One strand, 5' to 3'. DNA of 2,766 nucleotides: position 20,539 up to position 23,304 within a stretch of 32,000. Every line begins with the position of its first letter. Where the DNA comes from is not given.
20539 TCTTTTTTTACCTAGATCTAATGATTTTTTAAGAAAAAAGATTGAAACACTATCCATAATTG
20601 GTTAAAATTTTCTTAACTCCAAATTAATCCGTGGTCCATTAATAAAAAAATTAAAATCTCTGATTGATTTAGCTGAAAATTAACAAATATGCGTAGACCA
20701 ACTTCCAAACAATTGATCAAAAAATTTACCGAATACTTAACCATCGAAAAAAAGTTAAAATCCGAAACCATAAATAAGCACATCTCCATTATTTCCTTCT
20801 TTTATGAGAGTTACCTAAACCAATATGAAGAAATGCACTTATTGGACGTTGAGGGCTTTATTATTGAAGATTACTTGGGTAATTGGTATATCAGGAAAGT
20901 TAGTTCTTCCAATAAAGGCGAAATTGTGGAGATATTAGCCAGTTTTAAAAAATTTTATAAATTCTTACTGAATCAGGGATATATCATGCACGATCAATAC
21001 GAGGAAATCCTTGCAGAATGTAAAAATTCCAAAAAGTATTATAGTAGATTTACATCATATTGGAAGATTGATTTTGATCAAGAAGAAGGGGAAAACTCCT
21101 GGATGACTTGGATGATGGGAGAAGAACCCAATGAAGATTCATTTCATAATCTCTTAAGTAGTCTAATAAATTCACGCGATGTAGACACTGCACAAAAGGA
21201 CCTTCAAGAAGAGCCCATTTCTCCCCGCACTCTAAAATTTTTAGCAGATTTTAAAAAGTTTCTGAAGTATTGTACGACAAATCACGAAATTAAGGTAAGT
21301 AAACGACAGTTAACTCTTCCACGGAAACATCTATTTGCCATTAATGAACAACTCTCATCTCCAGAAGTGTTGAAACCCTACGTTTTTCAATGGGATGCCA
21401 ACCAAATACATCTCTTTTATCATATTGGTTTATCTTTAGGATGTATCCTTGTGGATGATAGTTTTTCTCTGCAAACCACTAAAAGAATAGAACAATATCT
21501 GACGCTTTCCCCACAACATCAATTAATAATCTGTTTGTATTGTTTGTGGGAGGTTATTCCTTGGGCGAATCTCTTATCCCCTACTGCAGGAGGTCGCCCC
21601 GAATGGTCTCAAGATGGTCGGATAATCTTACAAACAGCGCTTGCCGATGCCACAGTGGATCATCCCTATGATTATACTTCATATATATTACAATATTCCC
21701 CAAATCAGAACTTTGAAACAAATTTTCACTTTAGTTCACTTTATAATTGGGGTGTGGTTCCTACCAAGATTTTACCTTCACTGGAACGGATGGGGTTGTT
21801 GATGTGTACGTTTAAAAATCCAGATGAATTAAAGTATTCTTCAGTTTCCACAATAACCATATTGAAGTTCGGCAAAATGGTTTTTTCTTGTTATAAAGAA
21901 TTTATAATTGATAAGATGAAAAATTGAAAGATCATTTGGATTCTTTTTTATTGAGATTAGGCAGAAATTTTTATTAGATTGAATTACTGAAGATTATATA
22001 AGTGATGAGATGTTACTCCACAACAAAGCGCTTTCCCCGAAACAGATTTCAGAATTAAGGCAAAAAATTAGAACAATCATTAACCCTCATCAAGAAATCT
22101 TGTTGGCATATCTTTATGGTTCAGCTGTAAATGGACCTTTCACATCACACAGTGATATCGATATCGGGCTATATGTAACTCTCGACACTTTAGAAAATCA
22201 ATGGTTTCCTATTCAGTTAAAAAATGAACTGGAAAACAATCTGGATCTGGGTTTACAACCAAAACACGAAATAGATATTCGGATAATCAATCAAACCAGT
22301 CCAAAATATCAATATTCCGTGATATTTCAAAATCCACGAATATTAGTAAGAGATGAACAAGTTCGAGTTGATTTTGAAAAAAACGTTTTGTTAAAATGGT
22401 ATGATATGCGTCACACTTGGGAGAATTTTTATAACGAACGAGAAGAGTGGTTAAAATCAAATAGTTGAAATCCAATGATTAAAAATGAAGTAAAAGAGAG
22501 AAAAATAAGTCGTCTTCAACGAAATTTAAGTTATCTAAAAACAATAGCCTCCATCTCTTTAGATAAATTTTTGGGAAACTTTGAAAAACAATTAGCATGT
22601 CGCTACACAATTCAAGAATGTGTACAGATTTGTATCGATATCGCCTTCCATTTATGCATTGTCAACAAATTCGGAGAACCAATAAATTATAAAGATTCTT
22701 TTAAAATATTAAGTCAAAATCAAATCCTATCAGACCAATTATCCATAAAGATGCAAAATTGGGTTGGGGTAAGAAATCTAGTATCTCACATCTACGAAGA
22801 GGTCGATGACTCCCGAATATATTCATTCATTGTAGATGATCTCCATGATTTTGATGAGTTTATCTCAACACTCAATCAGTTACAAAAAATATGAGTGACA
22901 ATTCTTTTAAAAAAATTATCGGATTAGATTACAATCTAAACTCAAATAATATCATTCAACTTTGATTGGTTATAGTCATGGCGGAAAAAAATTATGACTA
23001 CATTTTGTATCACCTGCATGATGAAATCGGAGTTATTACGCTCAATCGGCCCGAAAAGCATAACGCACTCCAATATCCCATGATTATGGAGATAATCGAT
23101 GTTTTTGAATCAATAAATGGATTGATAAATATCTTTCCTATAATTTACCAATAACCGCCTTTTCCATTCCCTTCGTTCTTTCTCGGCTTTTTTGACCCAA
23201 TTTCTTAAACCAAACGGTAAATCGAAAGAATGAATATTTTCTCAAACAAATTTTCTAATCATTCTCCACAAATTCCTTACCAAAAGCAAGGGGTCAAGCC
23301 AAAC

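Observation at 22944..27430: Crotonase gene split by a 4.1-kb cassette flanked by 172-nt direct repeats of its own 5' end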

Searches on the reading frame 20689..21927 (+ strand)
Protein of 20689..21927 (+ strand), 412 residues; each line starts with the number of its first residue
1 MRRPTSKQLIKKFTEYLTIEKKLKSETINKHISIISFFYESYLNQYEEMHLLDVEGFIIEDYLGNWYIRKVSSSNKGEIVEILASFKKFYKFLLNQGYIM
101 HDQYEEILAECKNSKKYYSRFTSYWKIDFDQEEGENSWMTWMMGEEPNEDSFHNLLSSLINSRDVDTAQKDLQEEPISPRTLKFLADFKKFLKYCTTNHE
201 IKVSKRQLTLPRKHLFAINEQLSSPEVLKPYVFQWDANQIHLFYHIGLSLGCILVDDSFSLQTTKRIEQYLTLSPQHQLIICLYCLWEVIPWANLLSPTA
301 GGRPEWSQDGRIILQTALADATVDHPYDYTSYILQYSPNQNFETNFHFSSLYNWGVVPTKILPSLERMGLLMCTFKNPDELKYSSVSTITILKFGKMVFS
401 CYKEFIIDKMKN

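Call 8: search_protein_families(library=pfam, proteins=[window:20689-21927:+], max_evalue=0.01)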
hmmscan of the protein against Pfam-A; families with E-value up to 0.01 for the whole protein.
window:20689-21927:+ (412 aa): 1 family
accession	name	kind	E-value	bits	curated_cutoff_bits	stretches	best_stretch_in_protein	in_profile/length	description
PF13495.12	Phage_int_SAM_4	-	0.00012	22.8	27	1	8-44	44-80/85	Phage integrase, N-terminal SAM-like domain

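Call 9: search_protein_families(library=ncbifam, proteins=[window:20689-21927:+], max_evalue=0.01)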
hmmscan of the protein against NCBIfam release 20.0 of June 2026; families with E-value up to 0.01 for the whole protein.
window:20689-21927:+ (412 aa): 3 families
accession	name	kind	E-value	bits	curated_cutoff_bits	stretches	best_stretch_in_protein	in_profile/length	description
TIGR02224.1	recomb_XerC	equivalog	5.2e-05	22.8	335.15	1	11-110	1-97/295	tyrosine recombinase XerC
NF001399.0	PRK00283.1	subfamily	5.2e-05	22.6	279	1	5-108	4-102/300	tyrosine recombinase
TIGR02225.1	recomb_XerD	equivalog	8.6e-05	22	329.6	1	12-109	2-93/290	site-specific tyrosine recombinase XerD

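Call 38: search_protein_families(library=padloc, proteins=[window:20689-21927:+], max_evalue=0.01)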
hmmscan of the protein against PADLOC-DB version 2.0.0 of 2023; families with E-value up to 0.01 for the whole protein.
window:20689-21927:+ (412 aa): 1 family
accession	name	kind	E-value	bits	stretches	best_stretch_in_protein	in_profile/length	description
PDLC02073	Cas2_II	-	0.0058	15.1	1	86-104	25-42/49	-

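Call 39: search_protein_families(library=phrogs, proteins=[window:20689-21927:+], max_evalue=0.01)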
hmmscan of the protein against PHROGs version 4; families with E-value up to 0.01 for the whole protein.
window:20689-21927:+ (412 aa): 0 families

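Call 40: search_solved_structures(query=window:20689-21927:+, max_evalue=1)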
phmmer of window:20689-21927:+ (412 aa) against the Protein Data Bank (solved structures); distinct sequences matched with E-value up to 1: 4.
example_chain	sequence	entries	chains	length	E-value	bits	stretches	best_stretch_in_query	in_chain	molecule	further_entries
5xvn_E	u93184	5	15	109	0.18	14.1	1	85-117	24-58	CRISPR-associated endoribonuclease Cas2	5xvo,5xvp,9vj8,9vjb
5zyf_A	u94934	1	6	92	0.57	12.4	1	82-103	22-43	CRISPR-associated endoribonuclease Cas2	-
9ygv_D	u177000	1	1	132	0.63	12.3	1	222-312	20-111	Photosystem I reaction center subunit II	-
6qxf_K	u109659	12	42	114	0.77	12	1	81-102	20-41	CRISPR-associated endoribonuclease Cas2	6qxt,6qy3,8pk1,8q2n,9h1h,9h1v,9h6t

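Call 78: predict_structure(protein=window:20689-21927:+)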
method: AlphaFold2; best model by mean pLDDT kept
length: 412 residues; sequences in the alignment: 1
mean_pLDDT: 36.5   pTM: 0.23
mean pLDDT of the five models: 36.5, 35.0, 34.6, 32.0, 31.4
residues with pLDDT >= 90: 0; 70-90: 0; 50-70: 10; < 50: 402
segments of 3 or more residues with pLDDT < 50: 1-10, 20-86, 88-188, 190-192, 194-412
pLDDT, mean of each block of 10 residues (from residue 1): 43 51 47 43 37 36 35 42 46 42 37 32 27 29 33 43 43 40 45 44 35 34 36 34 36 31 37 37 39 34 34 34 32 36 29 29 38 36 31 25 28 29
secondary structure, 60 per line:
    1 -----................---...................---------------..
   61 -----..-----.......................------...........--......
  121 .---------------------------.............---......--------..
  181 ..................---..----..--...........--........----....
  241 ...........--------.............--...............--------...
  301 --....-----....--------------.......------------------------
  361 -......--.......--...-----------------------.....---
elements in order: H6-21 H25-43 H73-95 H102-112 H115-121 H149-161 H165-170 H179-198 H212-222 H225-232 H237-251 H260-272 H275-289 E303-306 E312-315 E330-336 H362-367 E370-376 H405-409

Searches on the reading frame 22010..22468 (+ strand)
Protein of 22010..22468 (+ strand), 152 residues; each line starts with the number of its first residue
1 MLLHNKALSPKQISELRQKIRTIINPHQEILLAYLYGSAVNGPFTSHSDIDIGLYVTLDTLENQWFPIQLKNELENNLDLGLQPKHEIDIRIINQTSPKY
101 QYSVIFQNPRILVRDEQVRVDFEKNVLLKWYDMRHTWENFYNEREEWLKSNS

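Call 8: search_protein_families(library=pfam, proteins=[window:22010-22468:+], max_evalue=0.01)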
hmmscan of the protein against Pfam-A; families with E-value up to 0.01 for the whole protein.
window:22010-22468:+ (152 aa): 3 families
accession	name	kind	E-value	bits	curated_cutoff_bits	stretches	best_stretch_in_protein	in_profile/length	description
PF18765.7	Polbeta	-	2.3e-15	57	26.9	1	18-117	1-93/93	Polymerase beta, Nucleotidyltransferase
PF01909.29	NTP_transf_2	-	1.1e-06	29.4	21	1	19-106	3-87/93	Nucleotidyltransferase domain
PF22600.2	MTPAP-like_central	-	2.4e-05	24.9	27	1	11-61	20-70/139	Poly(A) RNA polymerase, mitochondrial-like, central palm domain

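Call 38: search_protein_families(library=padloc, proteins=[window:22010-22468:+], max_evalue=0.01)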
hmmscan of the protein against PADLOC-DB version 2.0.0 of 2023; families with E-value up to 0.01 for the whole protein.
window:22010-22468:+ (152 aa): 8 families
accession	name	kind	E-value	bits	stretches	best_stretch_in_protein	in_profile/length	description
PDLC04904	PDC-S09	-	3.4e-06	25.2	1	11-79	7-72/104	-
PDLC04906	PDC-S09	-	2.7e-05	22.5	1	16-103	10-90/98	-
PDLC04902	PDC-S09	-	0.00075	17.8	1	13-79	5-69/97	-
PDLC04903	PDC-S09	-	0.0009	17.5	1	15-98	13-90/108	-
PDLC04368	PDC-M05A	-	0.00098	17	1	15-53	91-130/201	-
PDLC04372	PDC-M05A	-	0.0016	16.7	1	27-113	73-157/167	-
PDLC04905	PDC-S09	-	0.0017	16.7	1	13-79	5-71/101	-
PDLC04907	PDC-S09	-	0.0023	16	1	17-69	14-64/114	-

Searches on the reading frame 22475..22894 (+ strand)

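Call 8: search_protein_families(library=pfam, proteins=[window:22475-22894:+], max_evalue=0.01)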
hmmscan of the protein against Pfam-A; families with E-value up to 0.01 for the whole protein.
window:22475-22894:+ (139 aa): 2 families
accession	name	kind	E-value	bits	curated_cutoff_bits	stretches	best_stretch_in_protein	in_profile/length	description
PF01934.22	HepT-like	-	7.3e-24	84.2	23.5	1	16-132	3-119/120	Ribonuclease HepT-like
PF08780.16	NTase_sub_bind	-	0.005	17.3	31.8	1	71-134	63-125/126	Nucleotidyltransferase substrate binding protein like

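Call 38: search_protein_families(library=padloc, proteins=[window:22475-22894:+], max_evalue=0.01)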
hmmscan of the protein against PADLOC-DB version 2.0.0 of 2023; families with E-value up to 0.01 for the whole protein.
window:22475-22894:+ (139 aa): 0 families

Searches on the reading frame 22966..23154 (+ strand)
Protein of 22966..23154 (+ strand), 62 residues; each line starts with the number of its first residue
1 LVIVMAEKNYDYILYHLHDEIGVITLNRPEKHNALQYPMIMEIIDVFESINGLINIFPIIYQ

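Call 8: search_protein_families(library=pfam, proteins=[window:22966-23154:+], max_evalue=0.01)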
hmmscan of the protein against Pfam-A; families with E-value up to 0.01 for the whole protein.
window:22966-23154:+ (62 aa): 2 families
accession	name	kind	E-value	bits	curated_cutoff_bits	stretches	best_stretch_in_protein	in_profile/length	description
PF00378.25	ECH_1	-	8.3e-06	25.8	27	1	19-51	4-36/251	Enoyl-CoA hydratase/isomerase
PF16113.10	ECH_2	-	0.00039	20.5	27.2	1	21-49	1-29/335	Enoyl-CoA hydratase/isomerase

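Call 9: search_protein_families(library=ncbifam, proteins=[window:22966-23154:+], max_evalue=0.01)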
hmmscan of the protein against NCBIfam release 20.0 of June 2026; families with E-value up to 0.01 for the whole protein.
window:22966-23154:+ (62 aa): 42 families (the best 25 are shown)
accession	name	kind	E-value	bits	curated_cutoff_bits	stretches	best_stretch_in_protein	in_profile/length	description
NF006109.0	PRK08260.1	subfamily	1.9e-08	34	320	1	9-51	2-44/296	enoyl-CoA hydratase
NF004634.0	PRK05980.1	equivalog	2e-07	30.7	375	1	11-51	3-43/263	crotonase/enoyl-CoA hydratase family protein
NF005637.0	PRK07396.1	equivalog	4.5e-07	29.6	380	1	7-56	9-58/273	1,4-dihydroxy-2-naphthoyl-CoA synthase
NF005575.0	PRK07260.1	equivalog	8e-07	28.7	335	1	9-51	2-44/263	enoyl-CoA hydratase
NF006128.0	PRK08272.1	subfamily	1.4e-06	27.8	257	1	7-51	9-53/308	crotonase/enoyl-CoA hydratase family protein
NF050134.1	TdecoylIsomFabM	equivalog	2.9e-06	26.9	400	1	10-51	1-42/261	trans-2-decenoyl-ACP isomerase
NF006588.0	PRK09120.1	equivalog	4.8e-06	25.9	276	1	6-51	3-48/276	p-hydroxycinnamoyl CoA hydratase/lyase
NF005699.0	PRK07509.1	equivalog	5.1e-06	26.3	249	1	11-51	4-44/267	crotonase/enoyl-CoA hydratase family protein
NF004127.0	PRK05617.1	subfamily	1.3e-05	24.6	274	1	7-46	5-44/356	3-hydroxyisobutyryl-CoA hydrolase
NF004796.0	PRK06144.1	subfamily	1.5e-05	24.6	272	1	8-51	5-48/262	enoyl-CoA hydratase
NF006107.0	PRK08258.1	equivalog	1.9e-05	24.1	330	1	8-51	14-57/277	enoyl-CoA hydratase family protein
NF006140.0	PRK08290.1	subfamily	2.1e-05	23.8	280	1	7-48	4-45/292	enoyl-CoA hydratase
NF006013.0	PRK08150.1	subfamily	3.1e-05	23.4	232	1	10-52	5-47/259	crotonase/enoyl-CoA hydratase family protein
NF004794.0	PRK06142.1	equivalog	3.2e-05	23.7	308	1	8-51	3-46/273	crotonase/enoyl-CoA hydratase family protein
NF004840.0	PRK06190.1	equivalog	4.2e-05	23.3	253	1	12-50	5-43/260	enoyl-CoA hydratase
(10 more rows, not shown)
